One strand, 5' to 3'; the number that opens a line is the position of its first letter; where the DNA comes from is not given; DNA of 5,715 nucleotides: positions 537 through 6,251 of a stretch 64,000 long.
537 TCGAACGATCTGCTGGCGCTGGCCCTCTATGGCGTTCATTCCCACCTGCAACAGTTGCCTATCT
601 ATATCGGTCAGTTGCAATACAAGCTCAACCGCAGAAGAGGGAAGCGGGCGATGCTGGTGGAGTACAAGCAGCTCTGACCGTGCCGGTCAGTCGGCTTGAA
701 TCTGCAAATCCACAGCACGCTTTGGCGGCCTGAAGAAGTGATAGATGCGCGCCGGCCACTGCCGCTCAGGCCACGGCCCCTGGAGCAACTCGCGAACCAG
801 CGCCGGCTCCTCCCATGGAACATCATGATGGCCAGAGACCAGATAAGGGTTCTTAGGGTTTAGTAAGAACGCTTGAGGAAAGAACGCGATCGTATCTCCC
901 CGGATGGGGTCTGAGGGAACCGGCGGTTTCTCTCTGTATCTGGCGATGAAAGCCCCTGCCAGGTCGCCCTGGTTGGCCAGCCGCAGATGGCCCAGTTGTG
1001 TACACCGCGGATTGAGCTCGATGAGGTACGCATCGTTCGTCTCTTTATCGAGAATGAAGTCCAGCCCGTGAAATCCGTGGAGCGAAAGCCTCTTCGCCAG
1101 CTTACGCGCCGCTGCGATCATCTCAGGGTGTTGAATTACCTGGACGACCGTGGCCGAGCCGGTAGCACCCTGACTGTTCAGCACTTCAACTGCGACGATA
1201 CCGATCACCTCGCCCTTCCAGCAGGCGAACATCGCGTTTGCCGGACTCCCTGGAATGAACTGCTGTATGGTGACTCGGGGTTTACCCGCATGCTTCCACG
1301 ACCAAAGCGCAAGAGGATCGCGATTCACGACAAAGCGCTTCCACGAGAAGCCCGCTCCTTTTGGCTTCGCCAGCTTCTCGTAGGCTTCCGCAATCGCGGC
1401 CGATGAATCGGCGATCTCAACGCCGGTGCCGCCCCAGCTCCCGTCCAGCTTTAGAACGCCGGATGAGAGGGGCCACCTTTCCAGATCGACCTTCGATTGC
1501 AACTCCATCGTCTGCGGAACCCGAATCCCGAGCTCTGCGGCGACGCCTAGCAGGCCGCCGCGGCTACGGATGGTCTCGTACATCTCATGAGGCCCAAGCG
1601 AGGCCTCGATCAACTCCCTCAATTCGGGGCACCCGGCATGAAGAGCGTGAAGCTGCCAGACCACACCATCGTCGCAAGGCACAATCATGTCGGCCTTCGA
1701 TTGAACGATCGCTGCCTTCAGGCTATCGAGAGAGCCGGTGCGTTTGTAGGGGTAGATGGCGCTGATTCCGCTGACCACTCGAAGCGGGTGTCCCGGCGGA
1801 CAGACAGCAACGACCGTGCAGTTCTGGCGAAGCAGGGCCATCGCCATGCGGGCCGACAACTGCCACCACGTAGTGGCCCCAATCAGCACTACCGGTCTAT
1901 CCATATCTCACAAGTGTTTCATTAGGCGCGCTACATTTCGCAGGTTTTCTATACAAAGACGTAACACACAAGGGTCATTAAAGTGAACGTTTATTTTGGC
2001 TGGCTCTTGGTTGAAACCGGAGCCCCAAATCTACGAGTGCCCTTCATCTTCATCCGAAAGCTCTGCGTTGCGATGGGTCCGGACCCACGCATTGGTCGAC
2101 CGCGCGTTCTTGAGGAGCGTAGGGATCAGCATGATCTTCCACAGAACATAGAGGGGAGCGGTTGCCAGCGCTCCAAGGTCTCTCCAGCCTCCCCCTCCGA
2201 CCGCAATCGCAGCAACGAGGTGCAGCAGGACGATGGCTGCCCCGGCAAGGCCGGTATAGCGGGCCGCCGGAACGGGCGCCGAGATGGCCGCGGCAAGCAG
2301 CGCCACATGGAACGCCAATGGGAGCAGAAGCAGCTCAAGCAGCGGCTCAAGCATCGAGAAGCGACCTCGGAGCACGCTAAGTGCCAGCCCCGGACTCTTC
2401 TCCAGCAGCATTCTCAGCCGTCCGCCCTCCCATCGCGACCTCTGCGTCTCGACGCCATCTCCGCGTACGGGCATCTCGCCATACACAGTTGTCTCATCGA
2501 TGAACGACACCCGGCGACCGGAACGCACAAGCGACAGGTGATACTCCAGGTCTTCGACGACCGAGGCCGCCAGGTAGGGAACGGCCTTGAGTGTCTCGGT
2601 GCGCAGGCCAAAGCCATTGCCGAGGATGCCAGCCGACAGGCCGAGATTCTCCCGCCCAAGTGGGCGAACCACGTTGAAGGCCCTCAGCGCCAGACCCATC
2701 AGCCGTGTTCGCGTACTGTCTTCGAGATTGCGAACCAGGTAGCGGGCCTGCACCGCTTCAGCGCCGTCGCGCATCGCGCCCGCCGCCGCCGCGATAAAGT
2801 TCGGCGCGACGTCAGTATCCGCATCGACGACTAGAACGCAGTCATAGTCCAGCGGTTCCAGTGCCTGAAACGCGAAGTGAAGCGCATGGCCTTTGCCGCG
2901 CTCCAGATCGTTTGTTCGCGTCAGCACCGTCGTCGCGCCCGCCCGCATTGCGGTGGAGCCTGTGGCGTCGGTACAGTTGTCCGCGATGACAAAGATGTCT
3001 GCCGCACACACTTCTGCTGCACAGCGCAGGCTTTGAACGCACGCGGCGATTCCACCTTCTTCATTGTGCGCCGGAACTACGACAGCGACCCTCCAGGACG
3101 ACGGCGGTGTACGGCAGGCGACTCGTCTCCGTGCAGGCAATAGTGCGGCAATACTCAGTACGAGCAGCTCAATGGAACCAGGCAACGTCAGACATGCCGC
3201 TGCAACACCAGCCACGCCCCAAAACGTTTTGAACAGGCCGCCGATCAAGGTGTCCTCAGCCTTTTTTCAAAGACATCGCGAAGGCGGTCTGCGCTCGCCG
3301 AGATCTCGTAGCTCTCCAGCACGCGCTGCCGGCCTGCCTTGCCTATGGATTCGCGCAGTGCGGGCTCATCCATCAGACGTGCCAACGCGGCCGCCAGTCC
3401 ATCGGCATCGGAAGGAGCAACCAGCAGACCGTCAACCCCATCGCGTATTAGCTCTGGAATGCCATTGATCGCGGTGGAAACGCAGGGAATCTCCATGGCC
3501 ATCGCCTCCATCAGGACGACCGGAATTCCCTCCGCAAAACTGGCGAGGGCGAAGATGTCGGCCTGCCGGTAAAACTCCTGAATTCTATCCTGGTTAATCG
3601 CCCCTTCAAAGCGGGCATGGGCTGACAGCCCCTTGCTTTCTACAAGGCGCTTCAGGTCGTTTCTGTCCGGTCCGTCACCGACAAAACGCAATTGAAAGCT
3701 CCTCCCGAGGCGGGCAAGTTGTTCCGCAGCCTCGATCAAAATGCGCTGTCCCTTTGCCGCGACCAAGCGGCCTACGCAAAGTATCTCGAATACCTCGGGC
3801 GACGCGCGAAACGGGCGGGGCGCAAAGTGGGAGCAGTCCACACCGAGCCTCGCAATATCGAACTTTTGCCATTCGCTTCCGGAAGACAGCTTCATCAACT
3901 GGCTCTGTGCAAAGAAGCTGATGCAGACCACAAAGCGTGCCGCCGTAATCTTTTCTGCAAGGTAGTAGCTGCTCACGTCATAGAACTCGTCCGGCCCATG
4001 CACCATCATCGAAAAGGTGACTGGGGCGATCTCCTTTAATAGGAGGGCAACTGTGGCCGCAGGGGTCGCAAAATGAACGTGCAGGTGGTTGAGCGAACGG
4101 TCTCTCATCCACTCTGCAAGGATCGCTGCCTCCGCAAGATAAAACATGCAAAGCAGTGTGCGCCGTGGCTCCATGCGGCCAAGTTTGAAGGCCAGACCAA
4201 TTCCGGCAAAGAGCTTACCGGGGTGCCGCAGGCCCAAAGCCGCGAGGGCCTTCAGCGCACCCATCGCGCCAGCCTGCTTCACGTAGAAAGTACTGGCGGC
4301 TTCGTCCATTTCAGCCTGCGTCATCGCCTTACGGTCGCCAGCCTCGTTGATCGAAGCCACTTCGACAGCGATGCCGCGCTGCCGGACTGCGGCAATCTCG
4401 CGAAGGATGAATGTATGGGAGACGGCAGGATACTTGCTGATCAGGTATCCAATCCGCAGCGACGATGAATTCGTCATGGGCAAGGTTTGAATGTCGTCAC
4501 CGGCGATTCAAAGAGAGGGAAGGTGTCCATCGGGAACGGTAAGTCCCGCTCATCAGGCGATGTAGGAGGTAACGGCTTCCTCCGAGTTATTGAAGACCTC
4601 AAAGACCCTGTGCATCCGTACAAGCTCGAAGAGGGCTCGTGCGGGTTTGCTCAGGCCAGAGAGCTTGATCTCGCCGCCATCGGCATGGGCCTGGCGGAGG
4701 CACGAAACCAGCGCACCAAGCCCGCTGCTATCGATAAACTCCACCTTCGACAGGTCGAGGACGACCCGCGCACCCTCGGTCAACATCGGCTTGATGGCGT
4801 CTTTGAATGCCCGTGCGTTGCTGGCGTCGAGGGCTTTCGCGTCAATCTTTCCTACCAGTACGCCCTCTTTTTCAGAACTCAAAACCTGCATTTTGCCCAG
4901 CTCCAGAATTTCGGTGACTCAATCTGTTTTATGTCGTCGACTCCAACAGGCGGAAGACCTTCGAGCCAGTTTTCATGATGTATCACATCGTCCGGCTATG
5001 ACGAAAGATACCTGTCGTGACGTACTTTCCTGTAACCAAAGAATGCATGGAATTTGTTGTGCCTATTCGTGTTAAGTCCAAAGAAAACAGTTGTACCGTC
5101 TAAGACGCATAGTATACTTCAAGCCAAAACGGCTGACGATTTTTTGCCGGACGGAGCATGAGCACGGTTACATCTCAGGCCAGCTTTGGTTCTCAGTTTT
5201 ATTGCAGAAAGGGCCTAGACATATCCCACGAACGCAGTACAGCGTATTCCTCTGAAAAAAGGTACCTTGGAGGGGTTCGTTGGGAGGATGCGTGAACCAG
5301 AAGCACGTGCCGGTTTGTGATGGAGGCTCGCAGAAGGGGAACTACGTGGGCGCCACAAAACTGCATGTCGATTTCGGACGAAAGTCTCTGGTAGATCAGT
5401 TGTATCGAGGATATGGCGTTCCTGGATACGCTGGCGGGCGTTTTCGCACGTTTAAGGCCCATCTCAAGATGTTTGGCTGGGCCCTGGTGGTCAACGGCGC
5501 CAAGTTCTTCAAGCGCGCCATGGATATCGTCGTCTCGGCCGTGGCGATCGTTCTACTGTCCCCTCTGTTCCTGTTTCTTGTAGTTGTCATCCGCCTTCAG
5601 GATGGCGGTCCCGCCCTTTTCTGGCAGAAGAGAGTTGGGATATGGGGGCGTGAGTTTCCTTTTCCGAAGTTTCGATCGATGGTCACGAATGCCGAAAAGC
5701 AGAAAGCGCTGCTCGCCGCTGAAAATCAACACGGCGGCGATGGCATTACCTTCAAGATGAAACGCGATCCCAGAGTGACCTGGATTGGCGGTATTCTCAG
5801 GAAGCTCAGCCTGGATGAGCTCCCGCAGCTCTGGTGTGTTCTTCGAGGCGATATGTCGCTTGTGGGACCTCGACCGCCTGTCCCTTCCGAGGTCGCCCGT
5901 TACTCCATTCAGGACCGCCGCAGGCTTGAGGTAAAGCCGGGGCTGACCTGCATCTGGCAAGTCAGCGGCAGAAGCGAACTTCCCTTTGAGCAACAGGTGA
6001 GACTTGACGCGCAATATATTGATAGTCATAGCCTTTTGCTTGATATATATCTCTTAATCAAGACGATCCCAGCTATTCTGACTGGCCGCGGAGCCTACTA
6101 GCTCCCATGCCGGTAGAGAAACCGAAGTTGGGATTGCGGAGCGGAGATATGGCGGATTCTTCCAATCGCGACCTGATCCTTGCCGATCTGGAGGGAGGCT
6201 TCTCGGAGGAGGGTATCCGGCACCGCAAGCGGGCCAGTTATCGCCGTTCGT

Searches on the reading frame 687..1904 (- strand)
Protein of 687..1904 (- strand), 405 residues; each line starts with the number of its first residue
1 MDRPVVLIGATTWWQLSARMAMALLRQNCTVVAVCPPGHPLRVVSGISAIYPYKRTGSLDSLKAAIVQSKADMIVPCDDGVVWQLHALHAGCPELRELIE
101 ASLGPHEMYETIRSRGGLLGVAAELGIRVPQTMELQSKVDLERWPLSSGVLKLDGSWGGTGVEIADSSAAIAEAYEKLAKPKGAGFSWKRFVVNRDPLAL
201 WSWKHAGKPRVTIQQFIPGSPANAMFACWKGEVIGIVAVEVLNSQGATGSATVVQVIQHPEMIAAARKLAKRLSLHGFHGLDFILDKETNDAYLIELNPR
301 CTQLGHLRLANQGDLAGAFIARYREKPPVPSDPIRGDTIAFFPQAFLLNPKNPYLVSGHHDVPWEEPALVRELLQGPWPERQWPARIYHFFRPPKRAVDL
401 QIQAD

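Call 40: search_protein_families(library=pfam, proteins=[window:687-1904:-], max_evalue=0.0001)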
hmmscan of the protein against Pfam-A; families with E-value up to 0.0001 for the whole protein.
window:687-1904:- (405 aa): 1 family
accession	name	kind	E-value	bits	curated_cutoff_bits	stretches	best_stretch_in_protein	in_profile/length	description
PF02655.19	ATP-grasp_3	-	1.1e-09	39.1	23.2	1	205-302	62-158/160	ATP-grasp domain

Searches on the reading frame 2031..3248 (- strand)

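Call 40: search_protein_families(library=pfam, proteins=[window:2031-3248:-], max_evalue=0.0001)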
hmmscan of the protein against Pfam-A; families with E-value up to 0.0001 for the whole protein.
window:2031-3248:- (405 aa): 3 families
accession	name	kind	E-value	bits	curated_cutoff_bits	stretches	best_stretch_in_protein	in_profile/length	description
PF13641.12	Glyco_tranf_2_3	-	1.5e-18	68.1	27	1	53-275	2-229/230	Glycosyltransferase like family 2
PF13632.12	Glyco_trans_2_3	-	7.4e-14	52.5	27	1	138-342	2-188/198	Glycosyl transferase family group 2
PF00535.33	Glycos_transf_2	-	6.1e-10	39.7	23.3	1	56-184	2-129/168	Glycosyl transferase family 2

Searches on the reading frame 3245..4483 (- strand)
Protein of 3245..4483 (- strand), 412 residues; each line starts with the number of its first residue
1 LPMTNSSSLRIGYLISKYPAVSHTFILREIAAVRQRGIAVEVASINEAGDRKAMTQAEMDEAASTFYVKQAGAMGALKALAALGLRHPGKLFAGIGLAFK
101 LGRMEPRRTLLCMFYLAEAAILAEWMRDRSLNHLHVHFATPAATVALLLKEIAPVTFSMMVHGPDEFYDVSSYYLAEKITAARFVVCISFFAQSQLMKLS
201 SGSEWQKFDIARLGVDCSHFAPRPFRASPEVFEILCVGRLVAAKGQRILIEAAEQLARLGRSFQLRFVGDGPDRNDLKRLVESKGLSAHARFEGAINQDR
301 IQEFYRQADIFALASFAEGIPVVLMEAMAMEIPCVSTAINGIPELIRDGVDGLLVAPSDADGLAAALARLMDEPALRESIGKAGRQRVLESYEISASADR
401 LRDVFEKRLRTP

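Call 40: search_protein_families(library=pfam, proteins=[window:3245-4483:-], max_evalue=0.0001)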
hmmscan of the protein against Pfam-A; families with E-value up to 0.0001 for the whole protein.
window:3245-4483:- (412 aa): 4 families
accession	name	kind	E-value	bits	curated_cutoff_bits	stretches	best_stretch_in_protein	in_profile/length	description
PF00534.26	Glycos_transf_1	-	9.6e-43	146.1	26.4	1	231-387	15-172/172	Glycosyl transferases group 1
PF13692.12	Glyco_trans_1_4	-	2.9e-39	135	27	1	233-372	3-141/142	Glycosyl transferases group 1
PF13524.12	Glyco_trans_1_2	-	3.4e-13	50.2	25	1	249-401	5-142/144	Glycosyl transferase-like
PF20706.3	GT4-conflict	-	1.8e-09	37.5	26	1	213-405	179-372/385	Family 4 Glycosyltransferase in conflict systems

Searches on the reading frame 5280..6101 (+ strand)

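Call 6: search_protein_families(library=ncbifam, proteins=[window:5280-6101:+], max_evalue=0.00001)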
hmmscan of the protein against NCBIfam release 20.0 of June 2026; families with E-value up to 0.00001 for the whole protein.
window:5280-6101:+ (273 aa): 10 families
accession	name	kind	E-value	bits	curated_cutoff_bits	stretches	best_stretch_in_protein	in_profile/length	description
TIGR03025.1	EPS_sugtrans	subfamily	1.6e-83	281.4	295.55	1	72-273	252-445/445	exopolysaccharide biosynthesis polyprenyl glycosylphosphotransferase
NF041877.1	EPS_EpsZ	equivalog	4.9e-76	256.2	800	1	77-272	265-458/459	exopolysaccharide biosynthesis polyisoprenyl-phosphate hexose-1-phosphate transferase EpsZ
TIGR03022.1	WbaP_sugtrans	subfamily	7.4e-74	249.6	403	1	70-273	251-456/456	undecaprenyl-phosphate galactose phosphotransferase WbaP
TIGR03023.1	WcaJ_sugtrans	equivalog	3e-62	211.4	410.75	1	74-273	259-453/453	undecaprenyl-phosphate glucose phosphotransferase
NF052601.1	undeca_RfbP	equivalog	1.1e-61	208.2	330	1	72-272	39-243/244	undecaprenyl-phosphate galactose phosphotransferase family protein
NF011751.0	PRK15204.1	equivalog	2.1e-50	171.7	907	1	69-273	271-476/476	undecaprenyl-phosphate galactose phosphotransferase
TIGR03013.1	EpsB_2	subfamily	5.9e-46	157.5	393.35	1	75-272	252-442/443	TIGR03013 family XrtA/PEP-CTERM system glycosyltransferase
NF050817.1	PolSacchBiosHfsE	equivalog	2.1e-34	119.1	750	1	72-271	266-464/467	polysaccharide biosynthesis protein HfsE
NF007518.0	PRK10124.1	equivalog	2.6e-32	112.1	684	1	75-272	271-463/464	undecaprenyl-phosphate glucose phosphotransferase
NF045514.1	glycotran_HepC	equivalog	9.1e-22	77.4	140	1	75-199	114-211/220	heterocyst development glycosyltransferase HepC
